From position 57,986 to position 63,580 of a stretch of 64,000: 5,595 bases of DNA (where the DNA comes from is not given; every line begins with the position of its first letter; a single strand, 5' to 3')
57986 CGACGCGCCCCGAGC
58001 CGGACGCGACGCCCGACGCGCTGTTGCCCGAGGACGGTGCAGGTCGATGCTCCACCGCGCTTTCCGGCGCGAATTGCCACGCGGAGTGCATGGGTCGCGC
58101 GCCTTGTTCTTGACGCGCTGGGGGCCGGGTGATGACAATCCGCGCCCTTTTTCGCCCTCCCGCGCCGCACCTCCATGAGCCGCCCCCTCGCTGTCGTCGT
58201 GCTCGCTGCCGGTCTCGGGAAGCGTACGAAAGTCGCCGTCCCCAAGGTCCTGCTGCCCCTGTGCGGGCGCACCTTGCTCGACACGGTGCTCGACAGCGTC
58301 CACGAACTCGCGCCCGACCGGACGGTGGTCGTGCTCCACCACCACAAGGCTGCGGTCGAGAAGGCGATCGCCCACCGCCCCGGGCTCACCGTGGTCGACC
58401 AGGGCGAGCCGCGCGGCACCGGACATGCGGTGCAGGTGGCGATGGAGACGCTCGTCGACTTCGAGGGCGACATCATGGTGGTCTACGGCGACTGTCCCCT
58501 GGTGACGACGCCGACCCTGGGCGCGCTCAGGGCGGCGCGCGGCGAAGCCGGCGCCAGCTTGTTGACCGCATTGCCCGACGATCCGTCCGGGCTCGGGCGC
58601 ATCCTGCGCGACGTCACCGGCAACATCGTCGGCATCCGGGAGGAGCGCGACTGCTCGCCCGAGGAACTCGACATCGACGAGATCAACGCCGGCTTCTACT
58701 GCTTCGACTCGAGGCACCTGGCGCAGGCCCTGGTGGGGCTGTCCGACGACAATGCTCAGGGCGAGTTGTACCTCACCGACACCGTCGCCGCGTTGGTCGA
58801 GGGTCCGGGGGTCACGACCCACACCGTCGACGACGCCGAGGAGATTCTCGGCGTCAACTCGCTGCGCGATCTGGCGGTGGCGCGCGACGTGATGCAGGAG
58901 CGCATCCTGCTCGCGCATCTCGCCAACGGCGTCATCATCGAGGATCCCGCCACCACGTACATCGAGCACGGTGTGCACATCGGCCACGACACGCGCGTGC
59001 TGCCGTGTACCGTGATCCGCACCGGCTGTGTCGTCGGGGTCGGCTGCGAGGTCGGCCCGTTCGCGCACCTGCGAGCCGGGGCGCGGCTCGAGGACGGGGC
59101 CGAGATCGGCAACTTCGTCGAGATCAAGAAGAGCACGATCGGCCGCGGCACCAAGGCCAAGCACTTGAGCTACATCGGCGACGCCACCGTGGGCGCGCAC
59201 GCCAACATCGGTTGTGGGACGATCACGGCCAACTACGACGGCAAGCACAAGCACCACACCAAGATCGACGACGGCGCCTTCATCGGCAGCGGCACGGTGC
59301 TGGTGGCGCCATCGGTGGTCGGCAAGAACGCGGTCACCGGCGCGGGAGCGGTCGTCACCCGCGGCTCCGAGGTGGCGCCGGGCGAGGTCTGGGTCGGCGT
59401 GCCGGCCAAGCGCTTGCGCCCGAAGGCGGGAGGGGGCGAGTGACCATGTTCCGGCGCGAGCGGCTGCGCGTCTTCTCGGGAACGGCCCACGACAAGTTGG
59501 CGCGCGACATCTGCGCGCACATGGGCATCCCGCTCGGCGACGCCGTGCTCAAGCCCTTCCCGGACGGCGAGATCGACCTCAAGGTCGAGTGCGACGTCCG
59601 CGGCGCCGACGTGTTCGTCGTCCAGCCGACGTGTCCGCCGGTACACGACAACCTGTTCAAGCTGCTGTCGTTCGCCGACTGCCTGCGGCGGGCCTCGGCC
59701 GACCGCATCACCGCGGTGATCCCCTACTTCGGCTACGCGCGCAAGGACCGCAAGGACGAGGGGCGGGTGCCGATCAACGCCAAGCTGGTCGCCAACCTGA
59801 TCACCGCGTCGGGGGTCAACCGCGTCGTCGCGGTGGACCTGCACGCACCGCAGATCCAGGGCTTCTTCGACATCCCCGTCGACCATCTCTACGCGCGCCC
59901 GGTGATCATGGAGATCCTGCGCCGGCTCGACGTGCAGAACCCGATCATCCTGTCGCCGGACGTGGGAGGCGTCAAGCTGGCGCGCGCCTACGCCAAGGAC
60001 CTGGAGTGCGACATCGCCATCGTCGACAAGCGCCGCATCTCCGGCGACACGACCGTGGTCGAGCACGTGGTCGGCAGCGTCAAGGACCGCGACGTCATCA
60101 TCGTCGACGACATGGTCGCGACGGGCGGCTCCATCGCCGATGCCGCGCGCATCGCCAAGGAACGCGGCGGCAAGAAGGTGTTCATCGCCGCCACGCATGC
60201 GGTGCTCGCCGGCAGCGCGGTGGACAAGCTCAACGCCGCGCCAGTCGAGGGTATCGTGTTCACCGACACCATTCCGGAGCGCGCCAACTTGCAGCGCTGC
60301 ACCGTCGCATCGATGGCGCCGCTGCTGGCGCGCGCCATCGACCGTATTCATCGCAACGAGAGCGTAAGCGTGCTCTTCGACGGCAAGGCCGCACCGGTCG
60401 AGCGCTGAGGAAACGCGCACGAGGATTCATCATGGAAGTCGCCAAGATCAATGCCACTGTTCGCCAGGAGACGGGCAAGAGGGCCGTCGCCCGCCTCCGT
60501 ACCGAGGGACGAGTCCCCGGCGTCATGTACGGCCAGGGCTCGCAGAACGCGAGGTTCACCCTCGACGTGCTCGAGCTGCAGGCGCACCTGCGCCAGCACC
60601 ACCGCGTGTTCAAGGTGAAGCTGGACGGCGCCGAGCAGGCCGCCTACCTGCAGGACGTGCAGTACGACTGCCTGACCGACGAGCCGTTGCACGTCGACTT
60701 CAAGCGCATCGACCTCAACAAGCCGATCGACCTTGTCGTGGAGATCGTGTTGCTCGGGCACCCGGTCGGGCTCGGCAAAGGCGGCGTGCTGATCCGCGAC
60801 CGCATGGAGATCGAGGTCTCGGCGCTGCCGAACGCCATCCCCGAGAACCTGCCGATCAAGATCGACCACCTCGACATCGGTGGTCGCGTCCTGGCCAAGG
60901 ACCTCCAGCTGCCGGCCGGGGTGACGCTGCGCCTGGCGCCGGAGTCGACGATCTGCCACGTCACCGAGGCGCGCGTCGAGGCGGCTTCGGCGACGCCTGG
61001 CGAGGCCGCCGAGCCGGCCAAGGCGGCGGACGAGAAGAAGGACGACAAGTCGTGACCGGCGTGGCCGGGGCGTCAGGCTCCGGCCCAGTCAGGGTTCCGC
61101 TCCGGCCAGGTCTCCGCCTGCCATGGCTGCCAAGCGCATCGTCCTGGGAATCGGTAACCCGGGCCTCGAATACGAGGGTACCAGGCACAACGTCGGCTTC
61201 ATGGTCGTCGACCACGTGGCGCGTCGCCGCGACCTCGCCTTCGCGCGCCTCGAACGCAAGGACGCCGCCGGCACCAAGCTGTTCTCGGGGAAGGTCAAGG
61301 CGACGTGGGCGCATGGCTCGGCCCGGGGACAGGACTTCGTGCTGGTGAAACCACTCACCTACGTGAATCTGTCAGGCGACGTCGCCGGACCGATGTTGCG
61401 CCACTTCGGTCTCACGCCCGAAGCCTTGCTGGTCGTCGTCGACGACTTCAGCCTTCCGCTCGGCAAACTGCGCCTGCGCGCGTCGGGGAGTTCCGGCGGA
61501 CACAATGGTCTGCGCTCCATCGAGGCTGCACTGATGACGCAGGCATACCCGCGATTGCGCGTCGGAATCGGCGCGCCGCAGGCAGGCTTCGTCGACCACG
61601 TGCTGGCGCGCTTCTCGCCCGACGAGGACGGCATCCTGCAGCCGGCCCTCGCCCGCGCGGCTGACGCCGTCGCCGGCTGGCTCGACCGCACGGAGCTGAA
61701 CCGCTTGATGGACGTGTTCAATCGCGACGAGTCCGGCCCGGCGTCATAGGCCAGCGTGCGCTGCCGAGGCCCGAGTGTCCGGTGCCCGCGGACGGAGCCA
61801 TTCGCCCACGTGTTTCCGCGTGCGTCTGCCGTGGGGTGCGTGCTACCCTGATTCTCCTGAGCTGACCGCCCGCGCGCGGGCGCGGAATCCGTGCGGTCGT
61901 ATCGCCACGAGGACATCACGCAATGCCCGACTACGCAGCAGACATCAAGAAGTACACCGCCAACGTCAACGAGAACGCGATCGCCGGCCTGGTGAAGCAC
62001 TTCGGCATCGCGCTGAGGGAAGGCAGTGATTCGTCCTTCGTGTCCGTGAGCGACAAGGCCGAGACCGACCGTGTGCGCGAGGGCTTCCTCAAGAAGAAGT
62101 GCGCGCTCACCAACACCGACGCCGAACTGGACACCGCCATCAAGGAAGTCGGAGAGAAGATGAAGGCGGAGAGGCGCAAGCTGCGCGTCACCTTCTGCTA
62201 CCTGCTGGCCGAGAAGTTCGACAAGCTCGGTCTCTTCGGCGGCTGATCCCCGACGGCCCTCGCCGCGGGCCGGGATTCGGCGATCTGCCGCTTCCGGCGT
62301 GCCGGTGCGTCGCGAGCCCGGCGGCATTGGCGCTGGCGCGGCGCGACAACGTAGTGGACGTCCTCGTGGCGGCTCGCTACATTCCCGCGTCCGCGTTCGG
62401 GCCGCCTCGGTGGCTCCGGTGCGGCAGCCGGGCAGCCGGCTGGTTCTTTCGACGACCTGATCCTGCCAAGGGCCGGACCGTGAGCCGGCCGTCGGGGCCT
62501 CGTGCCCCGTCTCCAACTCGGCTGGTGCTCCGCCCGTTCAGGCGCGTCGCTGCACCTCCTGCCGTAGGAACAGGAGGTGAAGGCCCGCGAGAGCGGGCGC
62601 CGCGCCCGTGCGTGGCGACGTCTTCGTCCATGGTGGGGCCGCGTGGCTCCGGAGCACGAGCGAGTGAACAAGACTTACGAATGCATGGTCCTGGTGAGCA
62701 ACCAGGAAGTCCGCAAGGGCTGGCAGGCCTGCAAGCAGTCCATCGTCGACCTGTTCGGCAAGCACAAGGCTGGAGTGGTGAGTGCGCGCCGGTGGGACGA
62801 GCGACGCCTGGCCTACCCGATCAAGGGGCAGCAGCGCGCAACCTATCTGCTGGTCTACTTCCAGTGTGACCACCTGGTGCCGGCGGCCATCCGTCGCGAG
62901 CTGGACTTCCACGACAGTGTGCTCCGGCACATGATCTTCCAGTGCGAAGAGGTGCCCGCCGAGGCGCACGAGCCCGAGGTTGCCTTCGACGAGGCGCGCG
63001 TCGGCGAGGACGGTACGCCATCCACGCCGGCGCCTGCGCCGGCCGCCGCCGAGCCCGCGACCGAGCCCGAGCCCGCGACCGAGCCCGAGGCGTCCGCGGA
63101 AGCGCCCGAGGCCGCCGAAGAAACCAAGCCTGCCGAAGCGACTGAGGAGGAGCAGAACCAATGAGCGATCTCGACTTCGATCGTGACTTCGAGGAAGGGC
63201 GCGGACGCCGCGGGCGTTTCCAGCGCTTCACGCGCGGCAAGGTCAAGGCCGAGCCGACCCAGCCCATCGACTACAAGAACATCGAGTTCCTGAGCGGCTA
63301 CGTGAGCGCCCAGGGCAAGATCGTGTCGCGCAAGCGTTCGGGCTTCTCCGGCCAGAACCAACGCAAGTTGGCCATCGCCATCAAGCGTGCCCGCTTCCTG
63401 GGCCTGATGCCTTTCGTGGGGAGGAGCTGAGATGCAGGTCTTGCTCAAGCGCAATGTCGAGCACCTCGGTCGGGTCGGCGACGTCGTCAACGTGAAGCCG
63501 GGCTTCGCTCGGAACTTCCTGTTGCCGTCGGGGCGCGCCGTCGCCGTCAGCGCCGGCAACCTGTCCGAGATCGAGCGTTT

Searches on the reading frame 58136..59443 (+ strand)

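Call 31: search_protein_families(library=pfam, proteins=[window:58136-59443:+], max_evalue=0.00001)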
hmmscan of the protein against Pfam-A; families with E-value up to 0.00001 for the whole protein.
window:58136-59443:+ (435 aa): 5 families
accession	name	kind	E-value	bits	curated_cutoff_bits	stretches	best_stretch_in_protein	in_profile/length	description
PF00132.30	Hexapep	-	1.3e-19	69.5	27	1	374-409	1-36/36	Bacterial transferase hexapeptide (six repeats)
PF12804.13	NTP_transf_3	-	2.4e-18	67.3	27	1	20-145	1-121/160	MobA-like NTP transferase domain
PF01128.25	IspD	-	6.6e-10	39.6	27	1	19-147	2-129/221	2-C-methyl-D-erythritol 4-phosphate cytidylyltransferase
PF00483.29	NTP_transferase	-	7.8e-09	35.9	21.2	1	21-222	3-211/245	Nucleotidyl transferase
PF25084.1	LbH_EIF2B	-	4.6e-08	33.5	54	0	273-350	15-90/105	EIF2B subunit epsilon LbH domain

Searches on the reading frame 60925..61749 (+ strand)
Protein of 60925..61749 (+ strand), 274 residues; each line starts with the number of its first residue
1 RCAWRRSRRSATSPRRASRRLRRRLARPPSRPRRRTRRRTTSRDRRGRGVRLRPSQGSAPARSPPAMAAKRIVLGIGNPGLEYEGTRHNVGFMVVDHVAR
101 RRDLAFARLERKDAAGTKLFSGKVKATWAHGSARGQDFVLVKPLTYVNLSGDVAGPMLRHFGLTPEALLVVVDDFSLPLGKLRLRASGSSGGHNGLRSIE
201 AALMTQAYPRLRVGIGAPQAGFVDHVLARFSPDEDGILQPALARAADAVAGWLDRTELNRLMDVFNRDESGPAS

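Call 31: search_protein_families(library=pfam, proteins=[window:60925-61749:+], max_evalue=0.00001)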
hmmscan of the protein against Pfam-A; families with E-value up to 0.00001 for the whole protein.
window:60925-61749:+ (274 aa): 1 family
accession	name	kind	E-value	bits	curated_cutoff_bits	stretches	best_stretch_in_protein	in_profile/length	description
PF01195.25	Pept_tRNA_hydro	-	2.5e-56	190.9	27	1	72-266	1-183/183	Peptidyl-tRNA hydrolase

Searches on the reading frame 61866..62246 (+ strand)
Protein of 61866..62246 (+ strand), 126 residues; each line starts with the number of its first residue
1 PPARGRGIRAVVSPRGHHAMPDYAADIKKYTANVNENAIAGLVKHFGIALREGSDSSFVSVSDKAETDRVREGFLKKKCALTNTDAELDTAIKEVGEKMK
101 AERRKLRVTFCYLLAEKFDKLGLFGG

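Call 31: search_protein_families(library=pfam, proteins=[window:61866-62246:+], max_evalue=0.00001)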
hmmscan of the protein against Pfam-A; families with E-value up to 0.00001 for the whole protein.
window:61866-62246:+ (126 aa): 1 family
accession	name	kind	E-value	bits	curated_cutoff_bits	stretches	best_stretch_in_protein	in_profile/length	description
PF11015.13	DUF2853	-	2.7e-27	95.8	25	1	22-121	1-100/101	Protein of unknown function (DUF2853)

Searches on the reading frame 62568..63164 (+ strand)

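Call 31: search_protein_families(library=pfam, proteins=[window:62568-63164:+], max_evalue=0.00001)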
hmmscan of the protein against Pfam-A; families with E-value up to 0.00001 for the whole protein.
window:62568-63164:+ (198 aa): 1 family
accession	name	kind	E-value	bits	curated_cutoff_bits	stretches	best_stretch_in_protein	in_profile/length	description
PF01250.22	Ribosomal_S6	-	1.6e-17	63.9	27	1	36-124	1-89/90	Ribosomal protein S6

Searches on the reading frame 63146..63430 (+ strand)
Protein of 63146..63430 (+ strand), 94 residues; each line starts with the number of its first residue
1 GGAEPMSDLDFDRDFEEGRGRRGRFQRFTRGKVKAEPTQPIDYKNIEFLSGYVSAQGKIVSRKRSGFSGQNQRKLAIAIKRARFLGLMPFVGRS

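Call 31: search_protein_families(library=pfam, proteins=[window:63146-63430:+], max_evalue=0.00001)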
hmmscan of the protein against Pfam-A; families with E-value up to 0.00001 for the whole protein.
window:63146-63430:+ (94 aa): 1 family
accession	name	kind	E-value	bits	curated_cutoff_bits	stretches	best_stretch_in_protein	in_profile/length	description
PF01084.26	Ribosomal_S18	-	7.3e-20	71.3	21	1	39-88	3-52/52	Ribosomal protein S18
